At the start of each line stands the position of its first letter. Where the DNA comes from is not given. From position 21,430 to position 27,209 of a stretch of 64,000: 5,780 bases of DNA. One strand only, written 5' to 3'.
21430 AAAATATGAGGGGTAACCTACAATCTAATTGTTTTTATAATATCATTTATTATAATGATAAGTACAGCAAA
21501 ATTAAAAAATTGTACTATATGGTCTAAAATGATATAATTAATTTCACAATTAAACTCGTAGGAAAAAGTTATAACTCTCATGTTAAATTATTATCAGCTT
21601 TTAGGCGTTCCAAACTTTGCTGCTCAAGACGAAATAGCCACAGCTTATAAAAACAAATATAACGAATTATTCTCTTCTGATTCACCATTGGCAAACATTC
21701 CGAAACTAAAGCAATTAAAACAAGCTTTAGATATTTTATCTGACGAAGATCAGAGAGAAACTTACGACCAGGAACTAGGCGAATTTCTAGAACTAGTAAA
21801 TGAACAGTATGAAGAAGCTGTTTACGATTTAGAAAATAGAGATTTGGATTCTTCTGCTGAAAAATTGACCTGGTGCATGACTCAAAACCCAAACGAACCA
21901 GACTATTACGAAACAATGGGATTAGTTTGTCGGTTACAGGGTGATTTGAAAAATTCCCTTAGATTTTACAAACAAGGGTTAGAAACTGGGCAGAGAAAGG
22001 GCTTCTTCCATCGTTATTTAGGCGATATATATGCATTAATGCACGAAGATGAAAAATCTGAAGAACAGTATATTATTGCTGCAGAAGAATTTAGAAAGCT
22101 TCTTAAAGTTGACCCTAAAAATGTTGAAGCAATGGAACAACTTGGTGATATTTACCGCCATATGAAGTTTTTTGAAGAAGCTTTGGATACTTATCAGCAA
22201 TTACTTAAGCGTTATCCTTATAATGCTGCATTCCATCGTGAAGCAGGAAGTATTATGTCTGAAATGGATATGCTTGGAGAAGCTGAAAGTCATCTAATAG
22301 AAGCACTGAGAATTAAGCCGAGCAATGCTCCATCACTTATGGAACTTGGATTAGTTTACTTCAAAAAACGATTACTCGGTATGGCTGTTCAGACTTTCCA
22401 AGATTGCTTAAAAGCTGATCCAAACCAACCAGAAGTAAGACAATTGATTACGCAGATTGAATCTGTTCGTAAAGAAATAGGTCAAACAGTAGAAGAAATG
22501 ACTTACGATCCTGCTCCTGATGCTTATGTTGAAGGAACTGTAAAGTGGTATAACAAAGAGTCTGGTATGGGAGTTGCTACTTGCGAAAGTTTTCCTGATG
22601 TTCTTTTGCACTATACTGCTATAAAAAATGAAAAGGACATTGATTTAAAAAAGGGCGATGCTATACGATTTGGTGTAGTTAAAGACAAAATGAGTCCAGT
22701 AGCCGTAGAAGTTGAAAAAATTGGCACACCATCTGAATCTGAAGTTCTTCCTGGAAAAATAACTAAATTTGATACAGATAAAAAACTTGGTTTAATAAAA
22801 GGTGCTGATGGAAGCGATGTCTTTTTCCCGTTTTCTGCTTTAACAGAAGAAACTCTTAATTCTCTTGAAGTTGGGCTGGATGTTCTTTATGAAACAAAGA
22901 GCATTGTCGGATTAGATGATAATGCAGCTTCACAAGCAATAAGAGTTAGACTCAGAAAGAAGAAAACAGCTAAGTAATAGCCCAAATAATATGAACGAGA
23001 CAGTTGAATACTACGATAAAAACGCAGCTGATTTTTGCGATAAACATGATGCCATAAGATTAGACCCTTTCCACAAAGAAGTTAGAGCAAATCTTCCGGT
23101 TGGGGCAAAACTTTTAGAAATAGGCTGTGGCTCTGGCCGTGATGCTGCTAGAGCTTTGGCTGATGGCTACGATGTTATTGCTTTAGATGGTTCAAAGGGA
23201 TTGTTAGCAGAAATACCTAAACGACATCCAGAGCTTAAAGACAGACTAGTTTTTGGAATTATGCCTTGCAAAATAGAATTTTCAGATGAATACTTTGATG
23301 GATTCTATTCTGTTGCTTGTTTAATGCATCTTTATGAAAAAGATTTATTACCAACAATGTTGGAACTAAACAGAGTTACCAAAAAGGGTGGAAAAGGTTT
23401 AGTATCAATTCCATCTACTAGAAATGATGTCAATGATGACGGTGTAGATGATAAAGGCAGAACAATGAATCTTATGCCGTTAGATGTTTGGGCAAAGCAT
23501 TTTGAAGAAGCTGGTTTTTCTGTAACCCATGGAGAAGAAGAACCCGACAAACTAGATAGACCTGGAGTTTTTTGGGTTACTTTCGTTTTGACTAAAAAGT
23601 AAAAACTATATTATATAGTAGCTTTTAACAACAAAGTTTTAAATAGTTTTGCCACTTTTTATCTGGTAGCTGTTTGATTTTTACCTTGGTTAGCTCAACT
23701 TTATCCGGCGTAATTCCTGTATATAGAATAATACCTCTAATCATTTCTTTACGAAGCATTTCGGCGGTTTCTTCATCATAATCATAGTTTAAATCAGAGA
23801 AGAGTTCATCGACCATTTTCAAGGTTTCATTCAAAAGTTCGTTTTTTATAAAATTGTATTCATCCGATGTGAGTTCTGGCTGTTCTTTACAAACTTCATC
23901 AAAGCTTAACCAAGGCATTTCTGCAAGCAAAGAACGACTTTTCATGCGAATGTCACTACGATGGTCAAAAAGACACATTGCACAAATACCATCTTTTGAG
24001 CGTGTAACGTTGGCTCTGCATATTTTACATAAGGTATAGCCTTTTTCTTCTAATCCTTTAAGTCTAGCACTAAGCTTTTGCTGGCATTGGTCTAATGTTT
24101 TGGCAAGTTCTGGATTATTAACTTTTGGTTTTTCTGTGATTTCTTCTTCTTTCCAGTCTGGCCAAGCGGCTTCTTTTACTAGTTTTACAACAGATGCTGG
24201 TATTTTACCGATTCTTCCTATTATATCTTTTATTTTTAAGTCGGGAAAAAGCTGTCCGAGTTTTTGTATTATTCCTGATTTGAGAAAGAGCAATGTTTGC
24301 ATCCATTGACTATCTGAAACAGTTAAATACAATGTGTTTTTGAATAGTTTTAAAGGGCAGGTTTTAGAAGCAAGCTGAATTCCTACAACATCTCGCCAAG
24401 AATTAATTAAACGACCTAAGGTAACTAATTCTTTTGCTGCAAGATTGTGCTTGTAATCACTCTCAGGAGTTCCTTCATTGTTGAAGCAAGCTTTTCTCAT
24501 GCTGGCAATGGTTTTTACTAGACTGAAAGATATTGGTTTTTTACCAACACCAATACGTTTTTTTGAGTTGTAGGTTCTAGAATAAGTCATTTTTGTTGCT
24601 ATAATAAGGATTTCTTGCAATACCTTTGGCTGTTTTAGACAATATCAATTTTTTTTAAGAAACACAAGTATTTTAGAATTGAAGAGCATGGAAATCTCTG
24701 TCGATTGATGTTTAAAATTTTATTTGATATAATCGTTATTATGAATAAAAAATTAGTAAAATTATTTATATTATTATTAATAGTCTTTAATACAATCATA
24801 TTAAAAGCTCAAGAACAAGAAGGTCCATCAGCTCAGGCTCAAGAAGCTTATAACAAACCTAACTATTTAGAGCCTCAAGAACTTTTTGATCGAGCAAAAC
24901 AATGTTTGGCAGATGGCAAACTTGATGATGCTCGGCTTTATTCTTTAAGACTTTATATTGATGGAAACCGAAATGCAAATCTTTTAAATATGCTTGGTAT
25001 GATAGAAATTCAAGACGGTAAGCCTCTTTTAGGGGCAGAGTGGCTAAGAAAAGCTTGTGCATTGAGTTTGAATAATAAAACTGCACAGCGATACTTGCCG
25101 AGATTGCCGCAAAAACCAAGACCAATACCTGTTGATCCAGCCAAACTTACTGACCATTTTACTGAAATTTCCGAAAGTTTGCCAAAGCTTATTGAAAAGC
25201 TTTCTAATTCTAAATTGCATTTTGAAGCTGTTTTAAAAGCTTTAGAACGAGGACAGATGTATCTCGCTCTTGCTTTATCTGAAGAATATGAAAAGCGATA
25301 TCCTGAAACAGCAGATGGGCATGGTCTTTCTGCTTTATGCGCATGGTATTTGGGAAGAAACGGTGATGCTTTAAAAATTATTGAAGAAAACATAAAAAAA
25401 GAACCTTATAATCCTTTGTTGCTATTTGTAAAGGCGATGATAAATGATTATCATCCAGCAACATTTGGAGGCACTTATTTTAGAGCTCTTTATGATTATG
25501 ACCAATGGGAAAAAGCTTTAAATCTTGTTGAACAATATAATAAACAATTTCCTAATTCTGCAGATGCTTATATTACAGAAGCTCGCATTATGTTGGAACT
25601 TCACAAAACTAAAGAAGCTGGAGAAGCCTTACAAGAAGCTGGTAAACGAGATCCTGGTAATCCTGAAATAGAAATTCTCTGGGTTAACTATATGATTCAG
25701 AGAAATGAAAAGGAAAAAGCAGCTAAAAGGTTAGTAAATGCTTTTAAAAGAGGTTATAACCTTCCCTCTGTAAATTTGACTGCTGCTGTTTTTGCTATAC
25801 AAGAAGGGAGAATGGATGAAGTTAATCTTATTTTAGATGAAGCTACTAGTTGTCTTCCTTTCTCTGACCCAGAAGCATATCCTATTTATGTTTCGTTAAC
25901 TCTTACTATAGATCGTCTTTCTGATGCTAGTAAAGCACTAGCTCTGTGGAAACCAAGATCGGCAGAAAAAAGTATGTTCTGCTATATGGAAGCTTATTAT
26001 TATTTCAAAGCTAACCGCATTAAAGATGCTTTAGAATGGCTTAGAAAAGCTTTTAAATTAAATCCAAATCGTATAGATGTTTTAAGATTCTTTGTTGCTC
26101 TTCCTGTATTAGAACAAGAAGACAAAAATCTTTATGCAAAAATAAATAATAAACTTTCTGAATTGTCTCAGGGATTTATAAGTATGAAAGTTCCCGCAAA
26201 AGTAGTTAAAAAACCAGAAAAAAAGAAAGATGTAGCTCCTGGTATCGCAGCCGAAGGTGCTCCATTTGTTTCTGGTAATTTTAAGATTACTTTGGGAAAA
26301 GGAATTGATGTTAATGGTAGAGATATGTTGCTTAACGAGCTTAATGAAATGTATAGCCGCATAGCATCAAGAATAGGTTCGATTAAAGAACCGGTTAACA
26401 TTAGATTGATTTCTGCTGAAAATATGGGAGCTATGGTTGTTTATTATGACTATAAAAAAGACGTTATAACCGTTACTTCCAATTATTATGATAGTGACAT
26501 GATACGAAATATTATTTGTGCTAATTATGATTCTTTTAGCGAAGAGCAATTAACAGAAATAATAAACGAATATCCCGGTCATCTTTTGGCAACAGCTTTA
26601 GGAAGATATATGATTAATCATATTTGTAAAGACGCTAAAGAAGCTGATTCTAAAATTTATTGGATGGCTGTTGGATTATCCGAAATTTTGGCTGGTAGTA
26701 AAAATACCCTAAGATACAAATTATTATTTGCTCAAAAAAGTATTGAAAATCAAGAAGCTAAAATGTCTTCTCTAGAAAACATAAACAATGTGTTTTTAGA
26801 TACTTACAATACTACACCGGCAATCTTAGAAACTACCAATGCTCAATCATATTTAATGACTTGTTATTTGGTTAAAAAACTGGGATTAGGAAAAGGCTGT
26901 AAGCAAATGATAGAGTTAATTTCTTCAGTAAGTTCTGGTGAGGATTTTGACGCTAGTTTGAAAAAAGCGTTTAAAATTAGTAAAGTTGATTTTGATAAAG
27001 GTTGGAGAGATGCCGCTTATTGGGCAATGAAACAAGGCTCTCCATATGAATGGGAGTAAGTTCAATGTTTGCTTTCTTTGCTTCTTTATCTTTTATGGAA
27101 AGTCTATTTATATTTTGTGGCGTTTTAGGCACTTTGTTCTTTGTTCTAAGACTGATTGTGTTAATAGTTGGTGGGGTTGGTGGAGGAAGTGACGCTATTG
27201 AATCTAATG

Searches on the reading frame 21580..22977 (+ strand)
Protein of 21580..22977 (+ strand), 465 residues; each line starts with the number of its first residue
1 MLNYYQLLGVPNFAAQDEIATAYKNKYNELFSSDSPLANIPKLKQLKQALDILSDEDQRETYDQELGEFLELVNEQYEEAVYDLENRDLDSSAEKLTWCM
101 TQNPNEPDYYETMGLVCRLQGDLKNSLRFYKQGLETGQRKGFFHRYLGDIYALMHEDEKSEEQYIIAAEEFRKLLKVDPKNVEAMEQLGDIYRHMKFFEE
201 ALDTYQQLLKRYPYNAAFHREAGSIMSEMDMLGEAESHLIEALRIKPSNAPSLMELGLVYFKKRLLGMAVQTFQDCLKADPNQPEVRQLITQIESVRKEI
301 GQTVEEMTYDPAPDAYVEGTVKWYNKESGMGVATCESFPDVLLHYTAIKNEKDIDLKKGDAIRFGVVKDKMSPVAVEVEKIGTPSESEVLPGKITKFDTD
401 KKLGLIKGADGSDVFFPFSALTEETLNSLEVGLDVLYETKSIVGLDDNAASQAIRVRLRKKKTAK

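Call 37: search_protein_families(library=pfam, proteins=[window:21580-22977:+], max_evalue=0.001)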
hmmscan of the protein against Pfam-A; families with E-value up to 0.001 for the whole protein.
window:21580-22977:+ (465 aa): 18 families
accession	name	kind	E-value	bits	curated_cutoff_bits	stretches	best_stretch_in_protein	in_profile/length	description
PF00313.28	CSD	-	3.7e-20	72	27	2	318-380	2-65/66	'Cold-shock' DNA-binding domain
PF07719.23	TPR_2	-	8.6e-17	60.3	27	1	183-215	2-34/34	Tetratricopeptide repeat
PF13181.12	TPR_8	-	1.9e-13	49.8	25.7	0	250-282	1-33/34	Tetratricopeptide repeat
PF13431.12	TPR_17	-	2.9e-13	49.4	24.4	0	171-196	2-27/34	Tetratricopeptide repeat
PF13424.12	TPR_12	-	3.7e-12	46.7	30.1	1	146-212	8-75/77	Tetratricopeptide repeat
PF13432.12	TPR_16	-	4.3e-12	46.7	32.7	1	166-216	15-65/65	Tetratricopeptide repeat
PF13428.12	TPR_14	-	1.5e-11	44.2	23.5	0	185-223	4-42/44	Tetratricopeptide repeat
PF14559.12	TPR_19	-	3.7e-11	43.6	25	2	162-219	5-62/68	Tetratricopeptide repeat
PF13414.12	TPR_11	-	3.5e-10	39.8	26.8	0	238-263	16-41/42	TPR repeat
PF00515.34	TPR_1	-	6.6e-10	38.8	27.8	0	251-282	2-33/34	Tetratricopeptide repeat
PF00226.36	DnaJ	-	2e-08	34.7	27.8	1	3-63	1-63/63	DnaJ domain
PF23914.1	TPR_CcmH_CycH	-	1e-06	29.1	42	0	158-215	97-154/158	Cytochrome c-type biogenesis protein H TPR domain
PF13174.12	TPR_6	-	2.6e-06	28.1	26.3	0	183-213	1-31/33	Tetratricopeptide repeat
PF13176.12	TPR_7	-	3.8e-06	27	27.9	0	184-209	1-26/36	Tetratricopeptide repeat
PF13371.12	TPR_9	-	3.2e-05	24.3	35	0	243-292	22-71/73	Tetratricopeptide repeat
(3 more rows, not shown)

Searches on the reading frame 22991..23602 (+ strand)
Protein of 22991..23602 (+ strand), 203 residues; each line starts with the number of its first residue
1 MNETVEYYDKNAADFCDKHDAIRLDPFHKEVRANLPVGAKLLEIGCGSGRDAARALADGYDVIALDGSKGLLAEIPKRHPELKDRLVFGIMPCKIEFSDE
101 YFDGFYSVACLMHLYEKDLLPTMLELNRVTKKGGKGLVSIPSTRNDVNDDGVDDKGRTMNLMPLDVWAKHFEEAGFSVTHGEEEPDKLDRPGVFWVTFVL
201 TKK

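Call 37: search_protein_families(library=pfam, proteins=[window:22991-23602:+], max_evalue=0.001)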
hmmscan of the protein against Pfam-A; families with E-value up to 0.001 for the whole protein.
window:22991-23602:+ (203 aa): 5 families
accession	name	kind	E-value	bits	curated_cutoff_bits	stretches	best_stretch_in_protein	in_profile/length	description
PF08241.18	Methyltransf_11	-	9.2e-13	49.1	21.2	1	42-135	1-92/95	Methyltransferase domain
PF13649.12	Methyltransf_25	-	8.9e-12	46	27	1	42-134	2-97/97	Methyltransferase domain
PF13489.12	Methyltransf_23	-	3.7e-08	33.7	27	1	25-180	10-163/164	Methyltransferase domain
PF08242.18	Methyltransf_12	-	8.7e-07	30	30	1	42-135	1-97/98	Methyltransferase domain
PF03848.20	TehB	-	2.4e-06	27.6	20.4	1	22-139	13-133/193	Tellurite resistance protein TehB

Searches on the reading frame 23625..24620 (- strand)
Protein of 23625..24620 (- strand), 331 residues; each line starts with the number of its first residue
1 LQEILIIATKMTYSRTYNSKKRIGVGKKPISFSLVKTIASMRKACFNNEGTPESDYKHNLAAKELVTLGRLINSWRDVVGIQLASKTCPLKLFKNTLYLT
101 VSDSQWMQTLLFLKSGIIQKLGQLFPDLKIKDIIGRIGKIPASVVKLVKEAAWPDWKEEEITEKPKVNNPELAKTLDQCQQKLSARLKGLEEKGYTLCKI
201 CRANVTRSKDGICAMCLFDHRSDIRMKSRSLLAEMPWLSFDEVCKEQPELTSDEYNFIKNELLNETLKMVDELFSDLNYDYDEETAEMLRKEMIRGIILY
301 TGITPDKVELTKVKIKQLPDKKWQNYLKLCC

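Call 37: search_protein_families(library=pfam, proteins=[window:23625-24620:-], max_evalue=0.001)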
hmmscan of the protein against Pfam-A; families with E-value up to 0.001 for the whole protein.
window:23625-24620:- (331 aa): 1 family
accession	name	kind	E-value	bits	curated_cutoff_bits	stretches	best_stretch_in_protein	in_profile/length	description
PF05258.17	DciA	-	3.6e-13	50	24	1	63-133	17-87/89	Dna[CI] antecedent, DciA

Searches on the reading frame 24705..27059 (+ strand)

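Call 37: search_protein_families(library=pfam, proteins=[window:24705-27059:+], max_evalue=0.001)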
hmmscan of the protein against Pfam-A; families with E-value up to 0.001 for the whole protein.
window:24705-27059:+ (784 aa): 9 families
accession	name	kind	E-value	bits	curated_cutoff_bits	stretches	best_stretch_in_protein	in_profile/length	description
PF13428.12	TPR_14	-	2.1e-12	46.9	23.5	0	430-462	8-40/44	Tetratricopeptide repeat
PF14559.12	TPR_19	-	2.1e-09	38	25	1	265-322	4-61/68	Tetratricopeptide repeat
PF07719.23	TPR_2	-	9.1e-09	35.2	27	1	425-455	3-33/34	Tetratricopeptide repeat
PF12895.13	ANAPC3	-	3e-08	34.3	27.2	0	426-459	26-58/82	Anaphase-promoting complex, cyclosome, subunit 3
PF13432.12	TPR_16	-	2.3e-06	28.4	32.7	0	260-320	5-65/65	Tetratricopeptide repeat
PF23914.1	TPR_CcmH_CycH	-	2.8e-05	24.5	42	0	283-389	47-156/158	Cytochrome c-type biogenesis protein H TPR domain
PF12569.14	NatA_aux_su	-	0.00031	20.2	33.3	0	263-349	202-288/515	N-terminal acetyltransferase A, auxiliary subunit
PF25060.1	ARM_TT21_2nd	-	0.00034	20.6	27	0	270-381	41-156/270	Tetratricopeptide repeat protein 21 second ARM domain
PF10300.15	Iml2-TPR_39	-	0.00034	19.9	22.2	0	267-323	245-301/467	Iml2/Tetratricopeptide repeat protein 39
